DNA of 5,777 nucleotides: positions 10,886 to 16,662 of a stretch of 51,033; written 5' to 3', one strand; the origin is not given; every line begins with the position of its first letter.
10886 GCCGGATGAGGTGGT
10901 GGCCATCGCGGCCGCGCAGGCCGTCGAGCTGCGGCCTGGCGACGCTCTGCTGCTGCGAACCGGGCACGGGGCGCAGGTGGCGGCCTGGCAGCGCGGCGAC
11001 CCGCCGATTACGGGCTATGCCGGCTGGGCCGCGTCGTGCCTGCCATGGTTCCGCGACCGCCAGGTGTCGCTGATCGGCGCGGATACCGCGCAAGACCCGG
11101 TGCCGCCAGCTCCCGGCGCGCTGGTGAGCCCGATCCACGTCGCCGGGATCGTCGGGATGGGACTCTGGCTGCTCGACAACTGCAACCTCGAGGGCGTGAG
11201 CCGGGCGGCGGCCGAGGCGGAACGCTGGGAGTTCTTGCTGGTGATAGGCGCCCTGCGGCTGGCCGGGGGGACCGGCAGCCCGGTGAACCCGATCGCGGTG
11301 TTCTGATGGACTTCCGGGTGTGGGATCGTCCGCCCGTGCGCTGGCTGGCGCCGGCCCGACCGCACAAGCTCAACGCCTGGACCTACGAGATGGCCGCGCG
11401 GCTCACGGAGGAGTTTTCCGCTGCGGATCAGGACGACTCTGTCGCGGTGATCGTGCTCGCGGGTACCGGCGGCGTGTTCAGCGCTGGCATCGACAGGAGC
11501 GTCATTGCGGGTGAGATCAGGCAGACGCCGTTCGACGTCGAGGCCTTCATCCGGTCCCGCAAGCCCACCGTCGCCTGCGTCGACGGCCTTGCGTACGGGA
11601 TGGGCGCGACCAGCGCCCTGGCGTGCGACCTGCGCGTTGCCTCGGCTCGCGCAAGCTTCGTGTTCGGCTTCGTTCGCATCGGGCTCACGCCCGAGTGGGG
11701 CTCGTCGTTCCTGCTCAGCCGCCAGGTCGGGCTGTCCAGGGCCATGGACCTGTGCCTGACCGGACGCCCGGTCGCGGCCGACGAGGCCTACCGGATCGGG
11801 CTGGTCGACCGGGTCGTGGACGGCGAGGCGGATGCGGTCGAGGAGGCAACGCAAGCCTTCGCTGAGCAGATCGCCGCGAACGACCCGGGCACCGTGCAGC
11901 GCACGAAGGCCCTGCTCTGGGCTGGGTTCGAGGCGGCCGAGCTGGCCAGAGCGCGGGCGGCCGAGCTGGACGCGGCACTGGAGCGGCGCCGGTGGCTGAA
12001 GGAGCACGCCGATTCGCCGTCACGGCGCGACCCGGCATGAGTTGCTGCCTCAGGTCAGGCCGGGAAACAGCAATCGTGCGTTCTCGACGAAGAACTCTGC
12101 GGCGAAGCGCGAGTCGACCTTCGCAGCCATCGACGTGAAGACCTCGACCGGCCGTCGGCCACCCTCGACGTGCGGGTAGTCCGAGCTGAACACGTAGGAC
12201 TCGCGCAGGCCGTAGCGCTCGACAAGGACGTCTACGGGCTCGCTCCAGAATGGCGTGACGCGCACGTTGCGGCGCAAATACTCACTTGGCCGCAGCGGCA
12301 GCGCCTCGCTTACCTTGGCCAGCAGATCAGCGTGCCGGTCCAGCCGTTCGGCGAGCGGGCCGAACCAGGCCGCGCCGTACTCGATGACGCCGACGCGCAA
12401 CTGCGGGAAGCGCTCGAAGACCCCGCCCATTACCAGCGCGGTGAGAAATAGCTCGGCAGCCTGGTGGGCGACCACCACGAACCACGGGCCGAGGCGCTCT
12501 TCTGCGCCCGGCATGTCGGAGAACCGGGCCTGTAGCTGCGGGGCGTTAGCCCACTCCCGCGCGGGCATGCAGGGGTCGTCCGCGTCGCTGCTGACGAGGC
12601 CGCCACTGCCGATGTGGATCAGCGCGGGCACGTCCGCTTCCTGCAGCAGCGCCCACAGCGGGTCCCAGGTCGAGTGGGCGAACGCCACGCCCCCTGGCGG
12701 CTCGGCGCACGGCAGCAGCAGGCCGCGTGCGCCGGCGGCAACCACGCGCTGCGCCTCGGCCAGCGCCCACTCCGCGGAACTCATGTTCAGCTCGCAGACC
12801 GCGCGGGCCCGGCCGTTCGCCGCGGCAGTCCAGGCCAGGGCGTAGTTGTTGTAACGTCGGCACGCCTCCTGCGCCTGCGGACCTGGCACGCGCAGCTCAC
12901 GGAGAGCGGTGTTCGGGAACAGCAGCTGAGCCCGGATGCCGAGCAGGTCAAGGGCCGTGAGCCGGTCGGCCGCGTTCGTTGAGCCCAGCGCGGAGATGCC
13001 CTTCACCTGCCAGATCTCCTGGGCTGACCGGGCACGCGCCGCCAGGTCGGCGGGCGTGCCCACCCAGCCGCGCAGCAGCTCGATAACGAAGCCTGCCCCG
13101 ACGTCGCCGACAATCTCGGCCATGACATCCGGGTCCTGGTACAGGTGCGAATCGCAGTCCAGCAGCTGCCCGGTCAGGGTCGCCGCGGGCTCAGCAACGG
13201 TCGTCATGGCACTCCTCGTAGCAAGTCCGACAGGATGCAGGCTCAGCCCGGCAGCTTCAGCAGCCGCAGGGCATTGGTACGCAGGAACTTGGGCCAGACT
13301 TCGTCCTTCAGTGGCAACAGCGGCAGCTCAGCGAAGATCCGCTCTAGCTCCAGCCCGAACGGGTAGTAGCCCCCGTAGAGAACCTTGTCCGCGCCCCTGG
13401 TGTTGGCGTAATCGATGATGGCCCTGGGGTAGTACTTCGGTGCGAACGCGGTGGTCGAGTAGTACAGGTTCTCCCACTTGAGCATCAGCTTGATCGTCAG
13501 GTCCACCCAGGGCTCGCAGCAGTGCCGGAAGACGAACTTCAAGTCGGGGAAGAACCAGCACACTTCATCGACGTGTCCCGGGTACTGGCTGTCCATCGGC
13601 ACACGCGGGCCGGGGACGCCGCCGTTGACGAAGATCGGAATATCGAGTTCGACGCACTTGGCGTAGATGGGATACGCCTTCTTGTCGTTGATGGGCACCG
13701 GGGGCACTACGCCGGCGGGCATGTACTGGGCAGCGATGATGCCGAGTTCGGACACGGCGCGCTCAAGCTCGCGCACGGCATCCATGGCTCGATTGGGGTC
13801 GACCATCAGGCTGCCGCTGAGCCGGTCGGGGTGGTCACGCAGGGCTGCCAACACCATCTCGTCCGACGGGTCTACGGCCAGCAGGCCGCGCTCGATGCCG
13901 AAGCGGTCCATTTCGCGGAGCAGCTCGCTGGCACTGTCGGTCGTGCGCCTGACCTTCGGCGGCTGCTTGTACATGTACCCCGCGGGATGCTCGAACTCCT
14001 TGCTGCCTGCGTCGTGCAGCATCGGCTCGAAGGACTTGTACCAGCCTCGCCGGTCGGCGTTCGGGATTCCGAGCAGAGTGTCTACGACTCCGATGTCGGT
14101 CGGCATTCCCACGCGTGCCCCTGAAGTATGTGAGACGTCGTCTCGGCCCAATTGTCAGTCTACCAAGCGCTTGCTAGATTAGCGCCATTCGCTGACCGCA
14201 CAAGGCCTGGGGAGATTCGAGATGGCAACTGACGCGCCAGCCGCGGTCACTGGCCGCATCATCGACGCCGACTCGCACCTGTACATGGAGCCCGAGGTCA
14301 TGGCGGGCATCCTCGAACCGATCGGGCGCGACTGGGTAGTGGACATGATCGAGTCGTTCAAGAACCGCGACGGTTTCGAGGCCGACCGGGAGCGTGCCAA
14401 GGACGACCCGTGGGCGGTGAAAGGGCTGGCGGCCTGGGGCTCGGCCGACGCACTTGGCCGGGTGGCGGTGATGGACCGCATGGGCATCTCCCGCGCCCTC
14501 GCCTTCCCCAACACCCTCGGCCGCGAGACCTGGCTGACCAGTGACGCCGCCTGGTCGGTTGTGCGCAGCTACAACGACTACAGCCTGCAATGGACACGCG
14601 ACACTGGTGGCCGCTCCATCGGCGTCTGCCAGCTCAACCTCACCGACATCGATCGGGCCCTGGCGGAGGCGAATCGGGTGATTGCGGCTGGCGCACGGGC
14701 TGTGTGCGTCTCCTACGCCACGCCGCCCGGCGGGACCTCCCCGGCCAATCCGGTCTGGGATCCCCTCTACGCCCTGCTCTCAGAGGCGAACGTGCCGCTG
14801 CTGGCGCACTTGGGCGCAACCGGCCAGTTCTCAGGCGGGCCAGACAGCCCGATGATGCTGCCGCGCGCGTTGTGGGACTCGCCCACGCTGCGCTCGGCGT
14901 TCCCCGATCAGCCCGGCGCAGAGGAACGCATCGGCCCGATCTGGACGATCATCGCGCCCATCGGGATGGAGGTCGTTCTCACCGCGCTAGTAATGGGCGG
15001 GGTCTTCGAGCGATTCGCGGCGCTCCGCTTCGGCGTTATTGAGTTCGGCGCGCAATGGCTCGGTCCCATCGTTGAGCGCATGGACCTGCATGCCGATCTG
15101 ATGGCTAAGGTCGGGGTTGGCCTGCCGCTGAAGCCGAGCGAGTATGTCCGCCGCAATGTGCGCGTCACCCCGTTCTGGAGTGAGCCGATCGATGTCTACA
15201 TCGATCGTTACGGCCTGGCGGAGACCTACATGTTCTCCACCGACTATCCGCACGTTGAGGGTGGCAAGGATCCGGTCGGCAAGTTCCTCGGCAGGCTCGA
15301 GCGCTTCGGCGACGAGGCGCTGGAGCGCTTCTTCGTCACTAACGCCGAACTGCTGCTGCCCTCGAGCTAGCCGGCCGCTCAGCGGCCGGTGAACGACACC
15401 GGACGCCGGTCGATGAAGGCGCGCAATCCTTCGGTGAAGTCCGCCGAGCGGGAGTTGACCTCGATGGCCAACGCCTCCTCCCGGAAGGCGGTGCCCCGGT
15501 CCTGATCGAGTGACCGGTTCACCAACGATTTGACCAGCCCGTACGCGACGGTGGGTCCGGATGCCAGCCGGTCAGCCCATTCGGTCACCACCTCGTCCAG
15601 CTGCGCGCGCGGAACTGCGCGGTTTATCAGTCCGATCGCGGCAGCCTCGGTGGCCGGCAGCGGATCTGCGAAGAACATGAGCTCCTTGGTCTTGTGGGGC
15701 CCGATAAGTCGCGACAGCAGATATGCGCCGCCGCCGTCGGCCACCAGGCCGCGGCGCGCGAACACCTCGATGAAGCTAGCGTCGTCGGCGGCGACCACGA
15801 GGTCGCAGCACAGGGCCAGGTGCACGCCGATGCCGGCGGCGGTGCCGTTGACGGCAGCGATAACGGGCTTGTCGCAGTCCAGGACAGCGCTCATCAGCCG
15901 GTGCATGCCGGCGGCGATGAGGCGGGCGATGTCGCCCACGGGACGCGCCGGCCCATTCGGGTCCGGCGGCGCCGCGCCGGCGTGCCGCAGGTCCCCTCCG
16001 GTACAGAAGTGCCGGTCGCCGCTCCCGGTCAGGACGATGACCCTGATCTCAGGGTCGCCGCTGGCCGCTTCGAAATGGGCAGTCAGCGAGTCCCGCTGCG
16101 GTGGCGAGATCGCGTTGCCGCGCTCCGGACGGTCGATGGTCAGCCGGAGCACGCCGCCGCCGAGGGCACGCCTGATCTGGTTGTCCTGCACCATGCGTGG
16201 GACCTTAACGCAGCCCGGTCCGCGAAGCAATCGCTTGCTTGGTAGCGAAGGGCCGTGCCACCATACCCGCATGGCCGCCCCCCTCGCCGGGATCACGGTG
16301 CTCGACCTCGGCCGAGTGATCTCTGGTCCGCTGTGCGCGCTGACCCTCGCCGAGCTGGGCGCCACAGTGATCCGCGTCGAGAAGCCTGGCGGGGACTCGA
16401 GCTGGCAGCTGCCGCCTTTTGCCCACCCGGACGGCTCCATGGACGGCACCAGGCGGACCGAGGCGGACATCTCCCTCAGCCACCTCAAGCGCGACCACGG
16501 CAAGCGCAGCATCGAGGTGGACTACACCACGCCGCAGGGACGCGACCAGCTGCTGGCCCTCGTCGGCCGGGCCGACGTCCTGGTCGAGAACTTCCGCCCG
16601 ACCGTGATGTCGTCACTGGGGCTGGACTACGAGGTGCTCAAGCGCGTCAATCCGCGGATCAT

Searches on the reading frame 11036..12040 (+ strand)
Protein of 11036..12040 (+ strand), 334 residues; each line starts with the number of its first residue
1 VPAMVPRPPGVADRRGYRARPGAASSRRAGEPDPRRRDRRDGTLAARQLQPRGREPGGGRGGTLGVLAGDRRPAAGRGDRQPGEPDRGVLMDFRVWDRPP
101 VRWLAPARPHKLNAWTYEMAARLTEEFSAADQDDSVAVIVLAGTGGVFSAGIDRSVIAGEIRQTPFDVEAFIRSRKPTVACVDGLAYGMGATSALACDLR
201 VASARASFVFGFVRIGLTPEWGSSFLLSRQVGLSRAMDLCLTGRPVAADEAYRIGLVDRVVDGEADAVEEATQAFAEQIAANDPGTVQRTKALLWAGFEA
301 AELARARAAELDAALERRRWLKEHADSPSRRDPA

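Call 17: search_protein_families(library=pfam, max_evalue=0.00001, proteins=[window:11036-12040:+])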
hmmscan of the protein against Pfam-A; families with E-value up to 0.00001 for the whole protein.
window:11036-12040:+ (334 aa): 2 families
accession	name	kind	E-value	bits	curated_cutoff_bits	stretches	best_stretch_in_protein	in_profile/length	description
PF00378.25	ECH_1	-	1.5e-37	129.7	27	1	108-312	13-222/251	Enoyl-CoA hydratase/isomerase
PF16113.10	ECH_2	-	4.7e-24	86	27.2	1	107-278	7-190/335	Enoyl-CoA hydratase/isomerase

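Call 39: search_protein_families(library=ncbifam, max_evalue=1e-25, proteins=[window:11036-12040:+])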
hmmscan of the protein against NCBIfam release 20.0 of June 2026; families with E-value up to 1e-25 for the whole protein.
window:11036-12040:+ (334 aa): 31 families (the best 25 are shown)
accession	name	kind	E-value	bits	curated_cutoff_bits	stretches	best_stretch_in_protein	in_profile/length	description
NF051848.1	EnCoAHydtEchA19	equivalog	6.8e-41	140.5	400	1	107-301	16-219/258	enoyl-CoA hydratase EchA19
NF004840.0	PRK06190.1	equivalog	1.1e-40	139.9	253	1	99-319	12-237/260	enoyl-CoA hydratase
NF006109.0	PRK08260.1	subfamily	9.1e-40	136.7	320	1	171-310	109-247/296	enoyl-CoA hydratase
NF004857.0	PRK06210.1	equivalog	1.4e-39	136.2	341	1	107-296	25-231/275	enoyl-CoA hydratase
NF004525.0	PRK05870.1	equivalog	1.9e-37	129.6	285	1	101-312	13-228/249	enoyl-CoA hydratase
NF004681.0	PRK06023.1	equivalog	2.9e-35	122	282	1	107-296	19-213/250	crotonase/enoyl-CoA hydratase family protein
NF006107.0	PRK08258.1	equivalog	1.7e-34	119.4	330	1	106-299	32-236/277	enoyl-CoA hydratase family protein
NF046063.1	oxepin_alt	equivalog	3.8e-34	118.3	300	1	104-299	13-217/254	oxepin-CoA hydrolase, alternative type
NF004519.0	PRK05864.1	equivalog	6.2e-34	117.6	337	1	173-310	107-243/276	enoyl-CoA hydratase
NF006699.0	PRK09245.1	subfamily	6.3e-34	117.4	354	1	107-299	19-225/266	crotonase/enoyl-CoA hydratase family protein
NF006007.0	PRK08138.1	subfamily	2.7e-33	115.5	355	1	105-301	22-222/261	enoyl-CoA hydratase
NF005864.0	PRK07799.1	equivalog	7.8e-33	113.8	316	1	107-315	24-238/266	crotonase/enoyl-CoA hydratase family protein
NF006108.0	PRK08259.1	equivalog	9.1e-33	113.8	273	1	98-310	10-225/256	crotonase/enoyl-CoA hydratase family protein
TIGR02280.1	PaaB1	equivalog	2.4e-32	112.5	345.15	1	104-294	12-210/256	2-(1,2-epoxy-1,2-dihydrophenyl)acetyl-CoA isomerase PaaG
NF004517.0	PRK05862.1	equivalog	2.5e-32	112.4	396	1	101-300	14-217/257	enoyl-CoA hydratase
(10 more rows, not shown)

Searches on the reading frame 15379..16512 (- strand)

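Call 17: search_protein_families(library=pfam, max_evalue=0.00001, proteins=[window:15379-16512:-])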
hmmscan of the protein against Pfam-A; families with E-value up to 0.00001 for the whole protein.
window:15379-16512:- (377 aa): 2 families
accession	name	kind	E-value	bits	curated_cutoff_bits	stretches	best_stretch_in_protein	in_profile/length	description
PF00378.25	ECH_1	-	1.3e-52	179.1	27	1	119-376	4-250/251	Enoyl-CoA hydratase/isomerase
PF16113.10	ECH_2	-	3.2e-23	83.2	27.2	1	123-319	3-191/335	Enoyl-CoA hydratase/isomerase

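Call 39: search_protein_families(library=ncbifam, max_evalue=1e-25, proteins=[window:15379-16512:-])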
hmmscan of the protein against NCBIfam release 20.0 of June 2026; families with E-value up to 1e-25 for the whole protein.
window:15379-16512:- (377 aa): 50 families (the best 25 are shown)
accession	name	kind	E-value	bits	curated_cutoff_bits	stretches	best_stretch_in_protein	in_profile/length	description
NF004635.0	PRK05981.1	equivalog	8.2e-57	192.7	351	1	111-377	4-266/266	enoyl-CoA hydratase/isomerase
NF046063.1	oxepin_alt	equivalog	1.1e-53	182.3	300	1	119-371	8-252/254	oxepin-CoA hydrolase, alternative type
TIGR02280.1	PaaB1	equivalog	1.9e-51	175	345.15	1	116-377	4-256/256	2-(1,2-epoxy-1,2-dihydrophenyl)acetyl-CoA isomerase PaaG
NF005700.0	PRK07511.1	subfamily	2.4e-51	174.8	274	1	118-374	10-258/260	enoyl-CoA hydratase family protein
NF004857.0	PRK06210.1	equivalog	3.5e-50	171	341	1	107-376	4-274/275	enoyl-CoA hydratase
NF006699.0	PRK09245.1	subfamily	4.1e-50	170.5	354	1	114-377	6-266/266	crotonase/enoyl-CoA hydratase family protein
NF006109.0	PRK08260.1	subfamily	2.5e-49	168.2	320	1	112-376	5-277/296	enoyl-CoA hydratase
NF042430.2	EnCoAhydt_DpgD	equivalog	8.9e-47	159.7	400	1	121-376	7-257/258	enoyl-CoA-hydratase DpgD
NF051848.1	EnCoAHydtEchA19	equivalog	1.3e-46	159.3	400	1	119-377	8-258/258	enoyl-CoA hydratase EchA19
NF006107.0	PRK08258.1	equivalog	6.4e-45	153.6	330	1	112-377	18-277/277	enoyl-CoA hydratase family protein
NF006007.0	PRK08138.1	subfamily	5.7e-43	147.2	355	1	120-377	17-261/261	enoyl-CoA hydratase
NF005802.0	PRK07657.1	equivalog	8.6e-42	143.4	363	1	120-376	13-259/260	enoyl-CoA hydratase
NF006140.0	PRK08290.1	subfamily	5e-41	140.8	280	1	108-337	5-243/292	enoyl-CoA hydratase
NF004781.0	PRK06127.1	subfamily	7.2e-41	140.6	291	1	108-377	8-269/269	enoyl-CoA hydratase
NF004840.0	PRK06190.1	equivalog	4e-40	138.1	253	1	119-357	12-239/260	enoyl-CoA hydratase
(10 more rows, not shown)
